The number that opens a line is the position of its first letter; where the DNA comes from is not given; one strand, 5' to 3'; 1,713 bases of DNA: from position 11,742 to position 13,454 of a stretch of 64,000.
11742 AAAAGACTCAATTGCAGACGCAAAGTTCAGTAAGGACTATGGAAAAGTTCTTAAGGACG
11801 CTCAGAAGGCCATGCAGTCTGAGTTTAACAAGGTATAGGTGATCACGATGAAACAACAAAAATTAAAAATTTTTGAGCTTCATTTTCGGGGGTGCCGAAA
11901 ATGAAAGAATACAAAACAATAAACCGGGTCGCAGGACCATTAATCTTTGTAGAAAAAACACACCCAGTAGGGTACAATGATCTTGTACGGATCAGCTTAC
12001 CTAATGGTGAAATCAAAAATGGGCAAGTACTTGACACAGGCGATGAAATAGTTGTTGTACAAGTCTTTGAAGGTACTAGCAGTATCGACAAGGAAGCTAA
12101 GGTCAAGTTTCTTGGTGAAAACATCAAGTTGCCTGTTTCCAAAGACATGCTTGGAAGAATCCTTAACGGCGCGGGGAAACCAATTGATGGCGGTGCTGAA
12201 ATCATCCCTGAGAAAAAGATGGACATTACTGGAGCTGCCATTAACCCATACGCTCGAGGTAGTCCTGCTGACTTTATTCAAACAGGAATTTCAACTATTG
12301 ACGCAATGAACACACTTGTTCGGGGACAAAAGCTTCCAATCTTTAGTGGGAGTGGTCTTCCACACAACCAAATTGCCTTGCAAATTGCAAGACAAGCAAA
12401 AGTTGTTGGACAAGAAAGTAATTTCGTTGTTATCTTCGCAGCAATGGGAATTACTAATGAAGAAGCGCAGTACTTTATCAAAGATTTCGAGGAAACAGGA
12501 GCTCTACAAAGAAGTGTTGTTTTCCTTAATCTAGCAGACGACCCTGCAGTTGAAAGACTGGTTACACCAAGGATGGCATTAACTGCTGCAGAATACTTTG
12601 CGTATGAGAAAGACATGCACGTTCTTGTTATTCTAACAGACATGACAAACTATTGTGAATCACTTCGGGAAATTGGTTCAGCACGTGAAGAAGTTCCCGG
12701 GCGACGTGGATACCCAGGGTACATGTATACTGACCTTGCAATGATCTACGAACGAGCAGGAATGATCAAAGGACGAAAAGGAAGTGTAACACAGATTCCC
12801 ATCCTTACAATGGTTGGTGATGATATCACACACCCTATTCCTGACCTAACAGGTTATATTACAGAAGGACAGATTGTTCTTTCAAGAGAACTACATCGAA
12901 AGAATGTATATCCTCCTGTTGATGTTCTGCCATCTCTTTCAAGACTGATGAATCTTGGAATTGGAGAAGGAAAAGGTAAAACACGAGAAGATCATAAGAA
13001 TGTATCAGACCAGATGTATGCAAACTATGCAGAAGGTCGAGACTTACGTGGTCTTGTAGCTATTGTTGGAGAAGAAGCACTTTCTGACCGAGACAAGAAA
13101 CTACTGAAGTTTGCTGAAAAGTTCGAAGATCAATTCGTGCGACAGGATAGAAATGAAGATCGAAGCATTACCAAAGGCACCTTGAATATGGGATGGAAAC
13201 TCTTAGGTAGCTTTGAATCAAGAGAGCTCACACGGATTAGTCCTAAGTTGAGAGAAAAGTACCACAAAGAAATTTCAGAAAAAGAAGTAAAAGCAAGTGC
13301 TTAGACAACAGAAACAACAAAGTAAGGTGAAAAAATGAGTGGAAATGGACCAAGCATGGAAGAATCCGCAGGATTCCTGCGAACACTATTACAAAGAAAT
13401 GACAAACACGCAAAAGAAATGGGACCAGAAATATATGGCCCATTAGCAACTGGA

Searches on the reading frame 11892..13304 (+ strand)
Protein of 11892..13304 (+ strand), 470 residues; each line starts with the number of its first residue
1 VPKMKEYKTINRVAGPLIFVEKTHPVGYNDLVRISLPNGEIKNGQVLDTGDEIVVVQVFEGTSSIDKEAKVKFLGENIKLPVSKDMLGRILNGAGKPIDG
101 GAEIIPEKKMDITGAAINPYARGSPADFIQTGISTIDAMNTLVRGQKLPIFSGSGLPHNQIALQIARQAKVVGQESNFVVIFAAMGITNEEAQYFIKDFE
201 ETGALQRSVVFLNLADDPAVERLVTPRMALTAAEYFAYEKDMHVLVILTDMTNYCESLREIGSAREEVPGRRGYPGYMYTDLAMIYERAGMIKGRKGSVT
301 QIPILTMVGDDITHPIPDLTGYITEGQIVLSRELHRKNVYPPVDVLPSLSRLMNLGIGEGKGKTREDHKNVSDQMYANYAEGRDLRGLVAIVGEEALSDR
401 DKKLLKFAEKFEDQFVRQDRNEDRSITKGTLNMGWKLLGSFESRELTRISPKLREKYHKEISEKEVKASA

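Call 12: search_protein_families(library=pfam, proteins=[window:11892-13304:+], max_evalue=0.00001)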
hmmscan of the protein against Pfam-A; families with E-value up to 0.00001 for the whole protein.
window:11892-13304:+ (470 aa): 3 families
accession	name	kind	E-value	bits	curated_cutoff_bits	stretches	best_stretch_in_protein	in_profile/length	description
PF00006.31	ATP-synt_ab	-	1.6e-82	276.7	29.5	1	132-350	1-213/213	ATP synthase alpha/beta family, nucleotide-binding domain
PF22919.1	ATP-synt_VA_C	-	1.3e-28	99.4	24.7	1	359-457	3-100/101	C-terminal domain of V and A type ATP synthase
PF02874.29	ATP-synt_ab_N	-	5.4e-12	46.5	20.9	1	10-75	1-69/69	ATP synthase alpha/beta family, beta-barrel domain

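Call 52: find_related_loci(query=window:11892-13304:+, collection=genome_contigs, flank=1000)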
Query window:11892-13304:+ (470 aa) in genome_contigs; peptide patterns used: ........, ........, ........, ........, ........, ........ (x = any residue, [..] = any of these).
105 stretches matched a pattern; 62 encode a relative of the query (tblastn E <= 1e-3); 61 distinct loci.
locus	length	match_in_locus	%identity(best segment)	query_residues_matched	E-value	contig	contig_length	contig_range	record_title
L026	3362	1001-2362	87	4-460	0e+0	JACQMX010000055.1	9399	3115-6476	MAG: Candidatus Woesearchaeota archaeon isolate NC_groundwater_1240_Ag_S-0.1um_45_29 S_p1_S3_coassembly_k141_1412888, wh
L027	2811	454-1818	86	4-458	0e+0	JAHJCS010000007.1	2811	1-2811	MAG: Nanoarchaeota archaeon isolate Modern_marine.mb.317 Modern_marine.mb.317_k141_78160, whole genome shotgun sequence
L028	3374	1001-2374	83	4-463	0e+0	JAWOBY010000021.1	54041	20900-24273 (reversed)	MAG: Candidatus Woesearchaeota archaeon isolate BLK3-3.bin.38 k191_1231749, whole genome shotgun sequence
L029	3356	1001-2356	84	4-458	0e+0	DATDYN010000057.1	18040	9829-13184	MAG TPA_asm: Candidatus Nanoarchaeia archaeon isolate SMAG_U8166 k141_1249351, whole genome shotgun sequence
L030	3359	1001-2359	83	4-459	0e+0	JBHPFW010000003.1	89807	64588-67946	Nanoarchaeota archaeon isolate SAG AM-311-K23 NODE_3_length_89807_cov_31.076009, whole genome shotgun sequence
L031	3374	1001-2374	83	4-463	0e+0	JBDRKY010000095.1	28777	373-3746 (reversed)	MAG: Candidatus Woesearchaeota archaeon isolate MEGAHIT-group-1.746 k141_8595392, whole genome shotgun sequence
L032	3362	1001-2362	83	3-459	0e+0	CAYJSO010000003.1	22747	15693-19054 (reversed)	MAG TPA_asm: uncultured Methanosarcinales archaeon isolate ERP125453_co1_298 genome assembly, contig: NODE_2103_length_2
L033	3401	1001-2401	82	4-470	0e+0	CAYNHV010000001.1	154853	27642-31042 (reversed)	MAG TPA_asm: uncultured Methanosarcinales archaeon isolate SRP141376_co2_308 genome assembly, contig: NODE_214_length_15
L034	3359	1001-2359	83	3-458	0e+0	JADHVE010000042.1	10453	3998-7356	MAG: Candidatus Woesearchaeota archaeon isolate BS150m-G64 BS-150m-C5860, whole genome shotgun sequence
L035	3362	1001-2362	82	3-459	0e+0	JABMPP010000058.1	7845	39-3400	MAG: Candidatus Woesearchaeota archaeon isolate bin.305 k141_3077366, whole genome shotgun sequence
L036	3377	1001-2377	81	3-464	0e+0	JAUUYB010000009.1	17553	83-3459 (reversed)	MAG: Candidatus Woesearchaeota archaeon isolate CSMAG_156 CSMAG_156_k127_8344396_length_17553_cov_7.0000, whole genome s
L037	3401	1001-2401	81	1-469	0e+0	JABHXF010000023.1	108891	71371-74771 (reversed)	MAG: Candidatus Woesearchaeota archaeon isolate SI047_bin3 k141_604877, whole genome shotgun sequence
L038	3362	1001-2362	82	3-459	0e+0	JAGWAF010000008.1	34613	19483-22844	Candidatus Woesearchaeota archaeon isolate RIFCSPHIGHO2_02_FULL_39_9 rifcsphigho2_02_scaffold_5030, whole genome shotgun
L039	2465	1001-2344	83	4-453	0e+0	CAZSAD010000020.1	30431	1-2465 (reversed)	MAG TPA_asm: uncultured Methanosarcinales archaeon isolate SRP062349_co5_133 genome assembly, contig: NODE_375_length_30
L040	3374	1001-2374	82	3-457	0e+0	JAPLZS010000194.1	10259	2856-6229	MAG: Candidatus Woesearchaeota archaeon isolate LacPavin_0419_WC90_MAG_41_5 LacPavin_0419_WC90_scaffold_303189, whole ge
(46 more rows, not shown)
